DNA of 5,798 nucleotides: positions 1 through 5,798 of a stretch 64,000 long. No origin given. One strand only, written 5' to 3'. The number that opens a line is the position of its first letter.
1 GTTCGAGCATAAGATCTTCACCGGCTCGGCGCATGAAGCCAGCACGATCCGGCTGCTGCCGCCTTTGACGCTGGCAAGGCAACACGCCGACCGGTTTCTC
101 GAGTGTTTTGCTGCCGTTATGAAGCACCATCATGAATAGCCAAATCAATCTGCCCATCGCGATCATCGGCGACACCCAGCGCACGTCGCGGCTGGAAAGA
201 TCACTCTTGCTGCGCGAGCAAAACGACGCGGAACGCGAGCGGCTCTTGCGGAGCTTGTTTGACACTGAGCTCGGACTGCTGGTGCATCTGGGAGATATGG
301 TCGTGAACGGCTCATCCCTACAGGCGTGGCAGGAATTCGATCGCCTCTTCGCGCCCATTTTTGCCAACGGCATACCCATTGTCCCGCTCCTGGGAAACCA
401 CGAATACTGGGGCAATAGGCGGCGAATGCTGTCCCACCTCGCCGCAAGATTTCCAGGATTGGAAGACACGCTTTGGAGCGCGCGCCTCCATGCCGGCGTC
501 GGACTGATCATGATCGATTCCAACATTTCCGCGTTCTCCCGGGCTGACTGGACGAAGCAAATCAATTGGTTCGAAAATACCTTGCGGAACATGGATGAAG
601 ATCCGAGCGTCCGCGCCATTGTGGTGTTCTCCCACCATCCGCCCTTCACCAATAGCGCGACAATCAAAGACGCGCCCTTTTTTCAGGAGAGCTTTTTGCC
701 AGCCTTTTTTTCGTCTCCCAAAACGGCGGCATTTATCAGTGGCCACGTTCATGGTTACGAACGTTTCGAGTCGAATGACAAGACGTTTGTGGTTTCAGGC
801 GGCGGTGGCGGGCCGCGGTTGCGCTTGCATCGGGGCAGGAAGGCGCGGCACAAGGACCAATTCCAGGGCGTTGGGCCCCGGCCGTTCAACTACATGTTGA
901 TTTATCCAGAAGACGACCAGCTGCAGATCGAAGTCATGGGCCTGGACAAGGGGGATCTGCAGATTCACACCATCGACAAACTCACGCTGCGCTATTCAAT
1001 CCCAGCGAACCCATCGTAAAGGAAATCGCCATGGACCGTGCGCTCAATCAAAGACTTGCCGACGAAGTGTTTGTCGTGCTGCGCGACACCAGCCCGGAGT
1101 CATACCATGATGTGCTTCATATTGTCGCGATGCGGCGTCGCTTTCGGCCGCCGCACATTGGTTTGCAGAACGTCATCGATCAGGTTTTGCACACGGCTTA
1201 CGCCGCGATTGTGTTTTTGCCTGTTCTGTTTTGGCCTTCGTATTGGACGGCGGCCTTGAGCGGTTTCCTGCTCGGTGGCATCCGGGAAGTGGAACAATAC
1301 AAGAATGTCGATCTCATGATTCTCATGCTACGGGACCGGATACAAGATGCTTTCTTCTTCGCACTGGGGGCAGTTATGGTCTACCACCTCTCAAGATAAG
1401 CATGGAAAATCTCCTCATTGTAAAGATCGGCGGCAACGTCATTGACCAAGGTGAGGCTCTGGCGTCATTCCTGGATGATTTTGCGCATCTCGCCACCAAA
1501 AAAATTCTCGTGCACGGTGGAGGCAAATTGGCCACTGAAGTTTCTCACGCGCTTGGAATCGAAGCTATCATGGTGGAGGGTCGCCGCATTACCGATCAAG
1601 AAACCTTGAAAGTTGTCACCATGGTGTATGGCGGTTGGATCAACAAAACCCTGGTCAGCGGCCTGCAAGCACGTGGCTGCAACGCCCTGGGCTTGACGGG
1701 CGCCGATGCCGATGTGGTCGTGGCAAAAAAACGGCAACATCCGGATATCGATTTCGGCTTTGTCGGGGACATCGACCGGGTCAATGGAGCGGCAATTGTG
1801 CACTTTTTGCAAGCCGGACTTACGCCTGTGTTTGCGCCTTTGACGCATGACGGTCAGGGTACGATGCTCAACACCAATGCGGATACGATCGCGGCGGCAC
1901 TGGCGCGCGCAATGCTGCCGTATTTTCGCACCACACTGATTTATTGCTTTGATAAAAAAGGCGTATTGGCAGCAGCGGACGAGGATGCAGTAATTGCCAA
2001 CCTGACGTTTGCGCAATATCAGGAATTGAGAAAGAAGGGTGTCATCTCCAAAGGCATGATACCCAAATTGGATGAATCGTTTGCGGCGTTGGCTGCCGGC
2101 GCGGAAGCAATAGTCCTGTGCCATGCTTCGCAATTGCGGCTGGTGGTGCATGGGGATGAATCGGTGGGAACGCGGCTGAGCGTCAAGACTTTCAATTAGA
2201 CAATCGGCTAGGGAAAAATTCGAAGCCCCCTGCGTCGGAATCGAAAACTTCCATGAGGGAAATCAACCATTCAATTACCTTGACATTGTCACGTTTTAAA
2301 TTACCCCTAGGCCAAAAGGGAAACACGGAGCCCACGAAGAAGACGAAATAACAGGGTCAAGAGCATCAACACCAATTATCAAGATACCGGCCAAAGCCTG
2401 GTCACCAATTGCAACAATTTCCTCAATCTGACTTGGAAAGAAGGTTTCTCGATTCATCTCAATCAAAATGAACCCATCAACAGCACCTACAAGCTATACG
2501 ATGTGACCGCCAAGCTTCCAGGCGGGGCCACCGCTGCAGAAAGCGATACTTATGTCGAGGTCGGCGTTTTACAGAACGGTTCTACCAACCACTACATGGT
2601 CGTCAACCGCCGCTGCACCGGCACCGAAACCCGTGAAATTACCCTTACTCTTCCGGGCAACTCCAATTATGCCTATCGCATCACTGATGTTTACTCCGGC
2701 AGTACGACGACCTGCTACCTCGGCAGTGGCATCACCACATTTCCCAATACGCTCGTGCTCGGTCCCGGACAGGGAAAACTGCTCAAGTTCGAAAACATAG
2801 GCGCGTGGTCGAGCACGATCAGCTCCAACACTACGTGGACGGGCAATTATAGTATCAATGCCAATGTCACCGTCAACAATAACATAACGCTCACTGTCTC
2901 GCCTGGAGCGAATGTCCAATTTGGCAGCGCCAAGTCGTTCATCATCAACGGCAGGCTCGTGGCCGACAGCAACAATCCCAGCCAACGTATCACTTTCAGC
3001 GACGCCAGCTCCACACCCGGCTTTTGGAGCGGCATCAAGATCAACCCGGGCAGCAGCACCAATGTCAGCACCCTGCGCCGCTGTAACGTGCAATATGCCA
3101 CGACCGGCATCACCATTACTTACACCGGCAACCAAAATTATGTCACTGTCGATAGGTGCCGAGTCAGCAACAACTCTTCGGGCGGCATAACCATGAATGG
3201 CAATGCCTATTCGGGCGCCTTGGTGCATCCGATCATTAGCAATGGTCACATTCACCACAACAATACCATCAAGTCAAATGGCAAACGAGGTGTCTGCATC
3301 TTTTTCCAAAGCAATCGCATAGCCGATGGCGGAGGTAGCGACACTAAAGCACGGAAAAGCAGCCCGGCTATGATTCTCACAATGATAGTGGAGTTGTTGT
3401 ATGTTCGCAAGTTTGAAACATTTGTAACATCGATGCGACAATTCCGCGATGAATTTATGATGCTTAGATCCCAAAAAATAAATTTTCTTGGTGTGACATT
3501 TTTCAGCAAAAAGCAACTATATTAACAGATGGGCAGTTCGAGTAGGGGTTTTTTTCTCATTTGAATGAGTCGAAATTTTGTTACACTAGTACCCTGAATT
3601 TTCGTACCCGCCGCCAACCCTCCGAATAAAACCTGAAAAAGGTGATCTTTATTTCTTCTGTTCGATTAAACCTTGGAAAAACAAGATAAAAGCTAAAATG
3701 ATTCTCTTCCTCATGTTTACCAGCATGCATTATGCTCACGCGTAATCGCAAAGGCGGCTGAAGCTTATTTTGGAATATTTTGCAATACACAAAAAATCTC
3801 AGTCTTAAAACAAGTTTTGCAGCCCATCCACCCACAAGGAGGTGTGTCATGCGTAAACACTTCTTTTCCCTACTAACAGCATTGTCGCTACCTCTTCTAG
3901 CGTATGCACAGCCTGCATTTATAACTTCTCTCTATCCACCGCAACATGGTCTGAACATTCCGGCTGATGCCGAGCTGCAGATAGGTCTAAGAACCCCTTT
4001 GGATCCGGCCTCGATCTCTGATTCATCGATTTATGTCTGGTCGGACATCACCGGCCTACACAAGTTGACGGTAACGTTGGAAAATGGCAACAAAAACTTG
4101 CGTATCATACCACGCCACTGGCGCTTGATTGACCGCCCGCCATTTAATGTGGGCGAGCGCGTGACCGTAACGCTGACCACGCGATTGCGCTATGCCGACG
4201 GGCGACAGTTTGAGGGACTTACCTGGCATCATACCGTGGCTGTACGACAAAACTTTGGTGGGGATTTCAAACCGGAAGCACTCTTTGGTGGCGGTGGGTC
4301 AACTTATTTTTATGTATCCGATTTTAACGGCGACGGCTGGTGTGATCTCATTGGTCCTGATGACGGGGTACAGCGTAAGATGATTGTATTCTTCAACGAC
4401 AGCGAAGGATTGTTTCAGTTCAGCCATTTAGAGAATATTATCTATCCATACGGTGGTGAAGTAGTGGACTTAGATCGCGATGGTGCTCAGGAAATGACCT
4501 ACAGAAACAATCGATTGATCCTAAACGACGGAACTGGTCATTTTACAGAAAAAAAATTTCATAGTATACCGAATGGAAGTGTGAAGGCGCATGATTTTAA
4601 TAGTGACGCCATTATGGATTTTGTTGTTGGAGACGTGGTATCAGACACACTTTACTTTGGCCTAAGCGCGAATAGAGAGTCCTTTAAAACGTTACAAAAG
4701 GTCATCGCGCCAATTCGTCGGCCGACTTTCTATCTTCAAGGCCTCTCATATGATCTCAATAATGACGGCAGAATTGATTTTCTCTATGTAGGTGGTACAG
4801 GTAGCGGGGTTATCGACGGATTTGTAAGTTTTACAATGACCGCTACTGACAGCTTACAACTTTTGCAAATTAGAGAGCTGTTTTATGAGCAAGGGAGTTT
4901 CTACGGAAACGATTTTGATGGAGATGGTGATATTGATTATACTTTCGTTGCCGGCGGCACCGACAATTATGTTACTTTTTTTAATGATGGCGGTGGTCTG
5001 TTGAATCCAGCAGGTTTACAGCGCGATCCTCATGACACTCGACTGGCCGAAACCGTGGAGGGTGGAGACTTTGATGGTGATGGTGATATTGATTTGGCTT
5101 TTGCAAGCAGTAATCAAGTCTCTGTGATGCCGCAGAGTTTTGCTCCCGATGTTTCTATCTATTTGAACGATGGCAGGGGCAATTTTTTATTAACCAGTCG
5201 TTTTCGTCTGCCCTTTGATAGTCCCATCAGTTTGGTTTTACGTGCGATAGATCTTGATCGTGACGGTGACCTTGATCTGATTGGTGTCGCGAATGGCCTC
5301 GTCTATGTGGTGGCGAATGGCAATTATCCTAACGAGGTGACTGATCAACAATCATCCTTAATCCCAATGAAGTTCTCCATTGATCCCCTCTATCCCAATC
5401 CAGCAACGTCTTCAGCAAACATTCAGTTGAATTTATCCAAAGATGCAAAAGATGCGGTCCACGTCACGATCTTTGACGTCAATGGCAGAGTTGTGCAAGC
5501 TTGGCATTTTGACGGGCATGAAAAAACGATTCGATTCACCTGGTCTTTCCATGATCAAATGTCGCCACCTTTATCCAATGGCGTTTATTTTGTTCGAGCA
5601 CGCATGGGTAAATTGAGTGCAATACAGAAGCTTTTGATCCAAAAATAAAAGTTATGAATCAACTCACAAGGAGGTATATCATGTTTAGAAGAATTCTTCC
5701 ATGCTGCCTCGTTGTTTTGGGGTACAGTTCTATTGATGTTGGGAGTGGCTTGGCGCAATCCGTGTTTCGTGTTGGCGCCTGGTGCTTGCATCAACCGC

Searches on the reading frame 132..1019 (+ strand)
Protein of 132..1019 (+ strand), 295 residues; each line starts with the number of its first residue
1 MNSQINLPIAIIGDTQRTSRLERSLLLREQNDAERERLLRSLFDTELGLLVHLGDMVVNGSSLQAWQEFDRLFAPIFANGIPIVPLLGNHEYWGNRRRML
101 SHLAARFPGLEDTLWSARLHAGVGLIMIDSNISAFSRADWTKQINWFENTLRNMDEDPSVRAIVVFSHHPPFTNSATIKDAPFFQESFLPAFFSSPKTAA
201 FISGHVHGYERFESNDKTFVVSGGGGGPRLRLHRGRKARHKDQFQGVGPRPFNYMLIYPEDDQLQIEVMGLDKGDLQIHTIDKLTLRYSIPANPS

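Call 31: search_protein_families(library=pfam, proteins=[window:132-1019:+], max_evalue=0.0001)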
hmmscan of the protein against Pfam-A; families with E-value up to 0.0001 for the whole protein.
window:132-1019:+ (295 aa): 1 family
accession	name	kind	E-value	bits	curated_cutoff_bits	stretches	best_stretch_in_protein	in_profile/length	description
PF00149.33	Metallophos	-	9.2e-14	52.7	21.5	1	7-209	1-191/191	Calcineurin-like phosphoesterase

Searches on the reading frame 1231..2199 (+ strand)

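Call 31: search_protein_families(library=pfam, proteins=[window:1231-2199:+], max_evalue=0.0001)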
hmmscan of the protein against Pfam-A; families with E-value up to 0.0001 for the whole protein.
window:1231-2199:+ (322 aa): 1 family
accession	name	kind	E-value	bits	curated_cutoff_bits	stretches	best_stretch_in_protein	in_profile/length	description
PF00696.33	AA_kinase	-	3.1e-34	119.2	24.9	1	61-295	2-232/234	Amino acid kinase family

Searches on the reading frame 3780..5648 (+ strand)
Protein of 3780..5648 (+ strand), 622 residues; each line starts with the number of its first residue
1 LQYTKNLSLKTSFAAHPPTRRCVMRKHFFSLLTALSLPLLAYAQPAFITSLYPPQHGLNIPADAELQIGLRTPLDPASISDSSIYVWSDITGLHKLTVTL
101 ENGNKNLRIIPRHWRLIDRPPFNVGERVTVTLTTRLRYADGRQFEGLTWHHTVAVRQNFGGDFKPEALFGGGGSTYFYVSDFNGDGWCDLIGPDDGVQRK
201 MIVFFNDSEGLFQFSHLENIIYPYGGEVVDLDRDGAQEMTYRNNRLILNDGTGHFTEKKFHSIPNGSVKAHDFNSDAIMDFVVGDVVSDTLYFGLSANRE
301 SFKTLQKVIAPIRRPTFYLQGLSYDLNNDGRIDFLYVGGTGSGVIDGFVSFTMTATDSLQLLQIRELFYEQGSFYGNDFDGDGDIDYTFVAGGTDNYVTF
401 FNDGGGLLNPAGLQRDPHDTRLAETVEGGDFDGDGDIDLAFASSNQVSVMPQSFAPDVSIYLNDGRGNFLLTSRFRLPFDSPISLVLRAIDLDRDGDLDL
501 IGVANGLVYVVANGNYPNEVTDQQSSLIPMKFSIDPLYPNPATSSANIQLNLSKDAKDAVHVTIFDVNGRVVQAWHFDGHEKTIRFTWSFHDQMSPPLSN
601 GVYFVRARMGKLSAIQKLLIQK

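Call 23: search_protein_families(library=ncbifam, proteins=[window:3780-5648:+], max_evalue=0.001)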
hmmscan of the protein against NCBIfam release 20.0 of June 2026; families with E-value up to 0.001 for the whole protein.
window:3780-5648:+ (622 aa): 3 families
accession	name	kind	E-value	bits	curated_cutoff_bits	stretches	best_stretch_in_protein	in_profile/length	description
TIGR04183.1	Por_Secre_tail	domain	5.1e-11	42.4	23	1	537-621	1-72/72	T9SS type A sorting domain-containing protein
NF038113.1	T9SSA_dep_M36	equivalog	6.5e-06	24.6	885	1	536-621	794-869/869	T9SS-dependent M36 family metallopeptidase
NF033707.1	T9SS_sortase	equivalog_domain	1.4e-05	23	420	1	537-610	1001-1078/1095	type IX secretion system sortase PorU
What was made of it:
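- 3780..5648 (+): Other T9SS type A cargo (622 aa); context showing the organism uses this tag. TIGR04183 42.4 bits (call 23).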
